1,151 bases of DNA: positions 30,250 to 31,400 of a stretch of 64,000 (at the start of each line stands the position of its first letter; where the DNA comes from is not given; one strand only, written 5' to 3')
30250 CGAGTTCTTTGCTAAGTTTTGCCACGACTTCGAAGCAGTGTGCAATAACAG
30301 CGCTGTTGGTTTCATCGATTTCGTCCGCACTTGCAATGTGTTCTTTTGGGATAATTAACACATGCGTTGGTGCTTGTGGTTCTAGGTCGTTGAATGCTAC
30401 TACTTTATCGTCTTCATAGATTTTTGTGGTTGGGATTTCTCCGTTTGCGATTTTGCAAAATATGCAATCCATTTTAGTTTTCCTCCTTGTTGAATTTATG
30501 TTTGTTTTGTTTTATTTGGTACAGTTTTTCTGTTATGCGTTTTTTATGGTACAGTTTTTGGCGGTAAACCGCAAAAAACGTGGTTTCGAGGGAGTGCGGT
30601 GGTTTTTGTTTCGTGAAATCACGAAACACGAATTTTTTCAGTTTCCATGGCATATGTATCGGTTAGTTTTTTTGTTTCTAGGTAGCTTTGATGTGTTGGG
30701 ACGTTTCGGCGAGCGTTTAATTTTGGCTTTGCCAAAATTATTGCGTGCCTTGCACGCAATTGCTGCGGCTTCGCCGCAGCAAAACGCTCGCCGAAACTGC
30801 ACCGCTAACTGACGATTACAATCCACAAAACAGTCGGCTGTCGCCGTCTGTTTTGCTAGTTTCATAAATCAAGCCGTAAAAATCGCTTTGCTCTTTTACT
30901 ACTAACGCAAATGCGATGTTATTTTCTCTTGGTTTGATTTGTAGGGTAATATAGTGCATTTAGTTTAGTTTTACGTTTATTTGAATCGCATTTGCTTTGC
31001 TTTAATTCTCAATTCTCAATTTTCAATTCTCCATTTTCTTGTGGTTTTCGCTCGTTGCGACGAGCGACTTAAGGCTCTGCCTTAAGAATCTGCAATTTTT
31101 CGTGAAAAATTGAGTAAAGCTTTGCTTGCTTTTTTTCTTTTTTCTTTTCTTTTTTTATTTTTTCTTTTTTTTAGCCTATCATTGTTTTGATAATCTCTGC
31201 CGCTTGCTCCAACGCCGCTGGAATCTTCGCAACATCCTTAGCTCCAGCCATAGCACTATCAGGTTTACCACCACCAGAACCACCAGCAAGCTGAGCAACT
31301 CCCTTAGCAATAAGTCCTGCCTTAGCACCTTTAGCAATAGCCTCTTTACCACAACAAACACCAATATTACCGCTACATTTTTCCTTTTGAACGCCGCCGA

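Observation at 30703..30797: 95-nt multibranch structure: a 16-bp perfect outer stem enclosing three perfect hairpins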

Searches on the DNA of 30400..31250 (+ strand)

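Call 37: search_rna_families(source=window, start=30400, end=31250, threshold=evalue, max_evalue=10)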
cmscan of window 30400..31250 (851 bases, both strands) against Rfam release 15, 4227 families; matches with E-value up to 10: 3.
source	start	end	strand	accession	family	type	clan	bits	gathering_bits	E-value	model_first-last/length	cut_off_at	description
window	31020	31061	+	RF01373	CRISPR-DR60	Gene; CRISPR;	-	17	45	5.4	1-37/37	no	CRISPR RNA direct repeat element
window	30815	30871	+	RF02621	BSnc120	Gene; sRNA;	-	16.8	114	1.2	1-88/88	no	Brucella sRNA 120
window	30732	30913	+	RF02082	STnc540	Gene; sRNA;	-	14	38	3.3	1-202/202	no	Enterobacterial sRNA STnc540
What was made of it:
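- On tRNA / tRNA-like / any Rfam family: Rfam at E of 10 or less over 30400-31250 gives three chance-level hits (call 37).
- There is no Rfam hit even at E of 10 or less (call 37).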

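Call 53: search_dna_similar(query=window:30580-30860:+, collection=plasmids, mode=distant, max_evalue=1, max_rows=10)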
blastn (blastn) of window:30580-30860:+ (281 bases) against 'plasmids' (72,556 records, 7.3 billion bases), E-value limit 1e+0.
Records with a match: 2; places in all: 2; records where one place covers at least 80% of the query: 0.
Best place of each record, by identity: 80-90% 2.
By first word of the organism name: Escherichia 2.
By predicted mobility (MOB-suite, as given by PLSDB): non-mobilizable 2.
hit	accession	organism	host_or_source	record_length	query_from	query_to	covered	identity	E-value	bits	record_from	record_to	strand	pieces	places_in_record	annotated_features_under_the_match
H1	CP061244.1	Escherichia coli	Homo sapiens,cell culture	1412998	175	225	18%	81.5%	2e-1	43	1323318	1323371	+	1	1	holo-ACP synthase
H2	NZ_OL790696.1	Escherichia coli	-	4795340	175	225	18%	81.5%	2e-1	43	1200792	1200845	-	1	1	none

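Call 54: search_dna_similar(query=window:30580-30860:+, collection=phages, mode=distant, max_evalue=1, max_rows=10)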
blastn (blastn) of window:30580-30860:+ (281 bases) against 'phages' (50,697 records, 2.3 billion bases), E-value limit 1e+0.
No match.
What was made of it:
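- On Plasmid or phage single-strand origin / oriT-type structured DNA: The only plasmid-collection hits were two chance-level 51-nt matches to E. coli records (E 0.2) (calls 53, 54).
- There is no similarity to plasmid or phage DNA (calls 53, 54).
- Tried and rejected: Plasmid and phage blastn (calls 53, 54).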

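Call 61: build_rna_model(alignment_id=A3, structure=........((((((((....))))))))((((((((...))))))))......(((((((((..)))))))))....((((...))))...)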
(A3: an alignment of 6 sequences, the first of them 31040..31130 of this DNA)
Model R1 built from alignment A3 (6 sequences, 91 columns); structure: as given.
model positions 91; base pairs 29; branch points 3; effective number of sequences 1.02; information 0.627 bits per position. Calibrated on 0.2 Mb of random sequence (short: E-values are rough).
structure used (alignment columns):
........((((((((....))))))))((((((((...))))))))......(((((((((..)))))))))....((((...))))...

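Call 62: search_with_rna_model(model_id=R1, source=window, filters=off, max_evalue=10)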
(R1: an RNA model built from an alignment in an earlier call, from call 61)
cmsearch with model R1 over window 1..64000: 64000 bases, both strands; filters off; matches with E-value up to 10: 53.
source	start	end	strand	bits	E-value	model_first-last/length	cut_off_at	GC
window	43143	43233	+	114.2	1.5e-25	1-91/91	no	0.45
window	51829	51919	+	113.5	2.2e-25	1-91/91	no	0.44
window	31040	31130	+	113.3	2.5e-25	1-91/91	no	0.43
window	40927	41017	-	110.1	1.4e-24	1-91/91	no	0.46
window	38510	38600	+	107.5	6.1e-24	1-91/91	no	0.45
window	33879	33968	-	99.5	4.9e-22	1-91/91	no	0.4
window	30712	30790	-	15.3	0.058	1-91/91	no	0.51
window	30733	30788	+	14.9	0.072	1-91/91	no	0.54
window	31093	31112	-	14.3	0.097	54-73/91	no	0.25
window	43196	43215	-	14.3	0.097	54-73/91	no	0.25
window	51882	51901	-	14.3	0.097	54-73/91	no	0.25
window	38563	38582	-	13.6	0.14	54-73/91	no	0.25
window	51837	51856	-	13.1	0.19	9-28/91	no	0.6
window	33898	33991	+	13.1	0.19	1-91/91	no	0.43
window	31048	31067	-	12.6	0.25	9-28/91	no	0.65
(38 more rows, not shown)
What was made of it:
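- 31040..31130 (+): R-core: three abutting perfect hairpins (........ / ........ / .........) plus a T-rich tail, the conserved core of the R families. The covariance model scores the copies at 99-114 bits (call 62).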

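Call 63: search_with_rna_model(model_id=R1, sources=[L097, L098, L099, L100, L001, L002, L003, L004, L005, L007, L008, L009, L010, L081, L089], max_evalue=1)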
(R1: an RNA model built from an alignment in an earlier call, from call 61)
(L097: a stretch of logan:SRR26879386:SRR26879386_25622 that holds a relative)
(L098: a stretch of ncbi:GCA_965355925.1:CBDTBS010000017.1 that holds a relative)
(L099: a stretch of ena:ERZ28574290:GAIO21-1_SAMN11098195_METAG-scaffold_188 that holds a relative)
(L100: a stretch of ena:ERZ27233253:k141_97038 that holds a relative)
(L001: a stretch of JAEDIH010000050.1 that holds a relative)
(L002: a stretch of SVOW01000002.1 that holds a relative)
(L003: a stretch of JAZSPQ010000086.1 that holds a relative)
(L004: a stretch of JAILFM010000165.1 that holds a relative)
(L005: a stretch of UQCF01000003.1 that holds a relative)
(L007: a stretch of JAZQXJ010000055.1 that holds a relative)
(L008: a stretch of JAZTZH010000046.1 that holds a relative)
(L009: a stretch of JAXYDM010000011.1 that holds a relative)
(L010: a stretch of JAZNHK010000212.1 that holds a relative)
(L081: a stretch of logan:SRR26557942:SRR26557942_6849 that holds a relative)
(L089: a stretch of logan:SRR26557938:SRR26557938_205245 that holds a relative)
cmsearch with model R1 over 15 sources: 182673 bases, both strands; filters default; matches with E-value up to 1: 2.
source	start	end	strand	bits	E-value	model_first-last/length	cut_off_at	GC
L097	1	32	+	19.4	0.017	60-91/91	5'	0.22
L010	10070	10129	+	12.5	0.75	1-91/91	no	0.4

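Call 64: search_with_rna_model(model_id=R1, source=window, start=30650, end=30850, filters=off, max_evalue=10, show_alignments=2)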
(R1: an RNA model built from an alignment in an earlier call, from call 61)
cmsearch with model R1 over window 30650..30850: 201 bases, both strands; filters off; matches with E-value up to 10: 11.
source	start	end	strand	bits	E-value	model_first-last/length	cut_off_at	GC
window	30712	30790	-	15.3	0.00018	1-91/91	no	0.51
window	30733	30788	+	14.9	0.00023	1-91/91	no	0.54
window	30831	30850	+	2.6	0.19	9-28/91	no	0.7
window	30726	30732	+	-0.6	1.1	80-86/91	no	0.57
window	30831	30850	-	-1.3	1.6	9-28/91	no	0.7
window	30815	30827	-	-2.2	2.6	1-91/91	no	0.31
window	30702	30711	+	-2.4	3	14-23/91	no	0.7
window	30686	30690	+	-3.7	6.1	81-85/91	no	0.4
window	30664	30676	+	-3.7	6.2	1-91/91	no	0.15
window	30799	30805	+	-4.3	8.5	35-41/91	no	0.86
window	30810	30822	+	-4.5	9.2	1-91/91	no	0.31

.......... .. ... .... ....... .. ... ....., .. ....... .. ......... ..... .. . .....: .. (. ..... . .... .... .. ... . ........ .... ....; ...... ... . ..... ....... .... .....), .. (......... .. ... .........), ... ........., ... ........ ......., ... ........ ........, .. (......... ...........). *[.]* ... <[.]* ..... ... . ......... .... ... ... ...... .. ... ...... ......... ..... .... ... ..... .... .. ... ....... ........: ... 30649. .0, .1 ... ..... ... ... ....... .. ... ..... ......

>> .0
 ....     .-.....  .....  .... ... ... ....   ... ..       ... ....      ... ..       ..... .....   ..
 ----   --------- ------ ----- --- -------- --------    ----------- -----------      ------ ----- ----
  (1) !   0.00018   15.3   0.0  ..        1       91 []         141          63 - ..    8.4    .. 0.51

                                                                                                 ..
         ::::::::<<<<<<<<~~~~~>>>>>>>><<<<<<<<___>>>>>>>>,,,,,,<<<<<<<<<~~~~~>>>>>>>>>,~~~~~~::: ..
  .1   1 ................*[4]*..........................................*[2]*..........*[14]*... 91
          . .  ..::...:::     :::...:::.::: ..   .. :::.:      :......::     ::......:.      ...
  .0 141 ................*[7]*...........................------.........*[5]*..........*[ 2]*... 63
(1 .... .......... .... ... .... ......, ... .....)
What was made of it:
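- On R-core repeat family of this genome: The element scores 15.3 bits (E about 0.06) against 99-114 bits for members (calls 62, 64).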

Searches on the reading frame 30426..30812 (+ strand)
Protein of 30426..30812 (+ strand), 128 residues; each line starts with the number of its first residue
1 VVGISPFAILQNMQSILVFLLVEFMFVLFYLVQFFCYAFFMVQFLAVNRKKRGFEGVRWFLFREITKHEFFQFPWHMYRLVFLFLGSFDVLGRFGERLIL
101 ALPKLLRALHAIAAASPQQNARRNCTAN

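Call 88: search_protein_families(library=pfam, proteins=[window:30426-30812:+], max_evalue=0.1)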
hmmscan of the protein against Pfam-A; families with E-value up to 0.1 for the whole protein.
window:30426-30812:+ (128 aa): 0 families

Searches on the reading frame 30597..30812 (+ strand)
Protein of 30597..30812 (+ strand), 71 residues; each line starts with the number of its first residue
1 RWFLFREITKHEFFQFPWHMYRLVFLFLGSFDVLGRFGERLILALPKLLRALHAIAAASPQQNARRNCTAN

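Call 49: find_encoding_contigs(protein=window:30597-30812:+, flank=3000, max_places=10)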
Protein window:30597-30812:+ (71 aa): no gene with exactly this product is on record in the collection.

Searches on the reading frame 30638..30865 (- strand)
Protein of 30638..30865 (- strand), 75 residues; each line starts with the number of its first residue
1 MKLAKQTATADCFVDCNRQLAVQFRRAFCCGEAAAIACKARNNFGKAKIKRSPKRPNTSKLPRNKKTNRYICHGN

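Call 30: find_encoding_contigs(protein=window:30638-30865:-, flank=3000, max_places=10)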
Protein window:30638-30865:- (75 aa): no gene with exactly this product is on record in the collection.
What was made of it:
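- ORF-based look-ups across the region found nothing (calls 30, 49).
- Tried and rejected: Neither is on record (calls 30, 49).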

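Call 88: search_protein_families(library=pfam, proteins=[window:30638-30865:-], max_evalue=0.1)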
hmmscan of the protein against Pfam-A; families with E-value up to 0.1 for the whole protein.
window:30638-30865:- (75 aa): 1 family
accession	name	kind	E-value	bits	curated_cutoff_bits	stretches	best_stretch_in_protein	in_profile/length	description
PF11415.14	Toxin_37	-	0.002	18.3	25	1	11-31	5-25/35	Antifungal peptide termicin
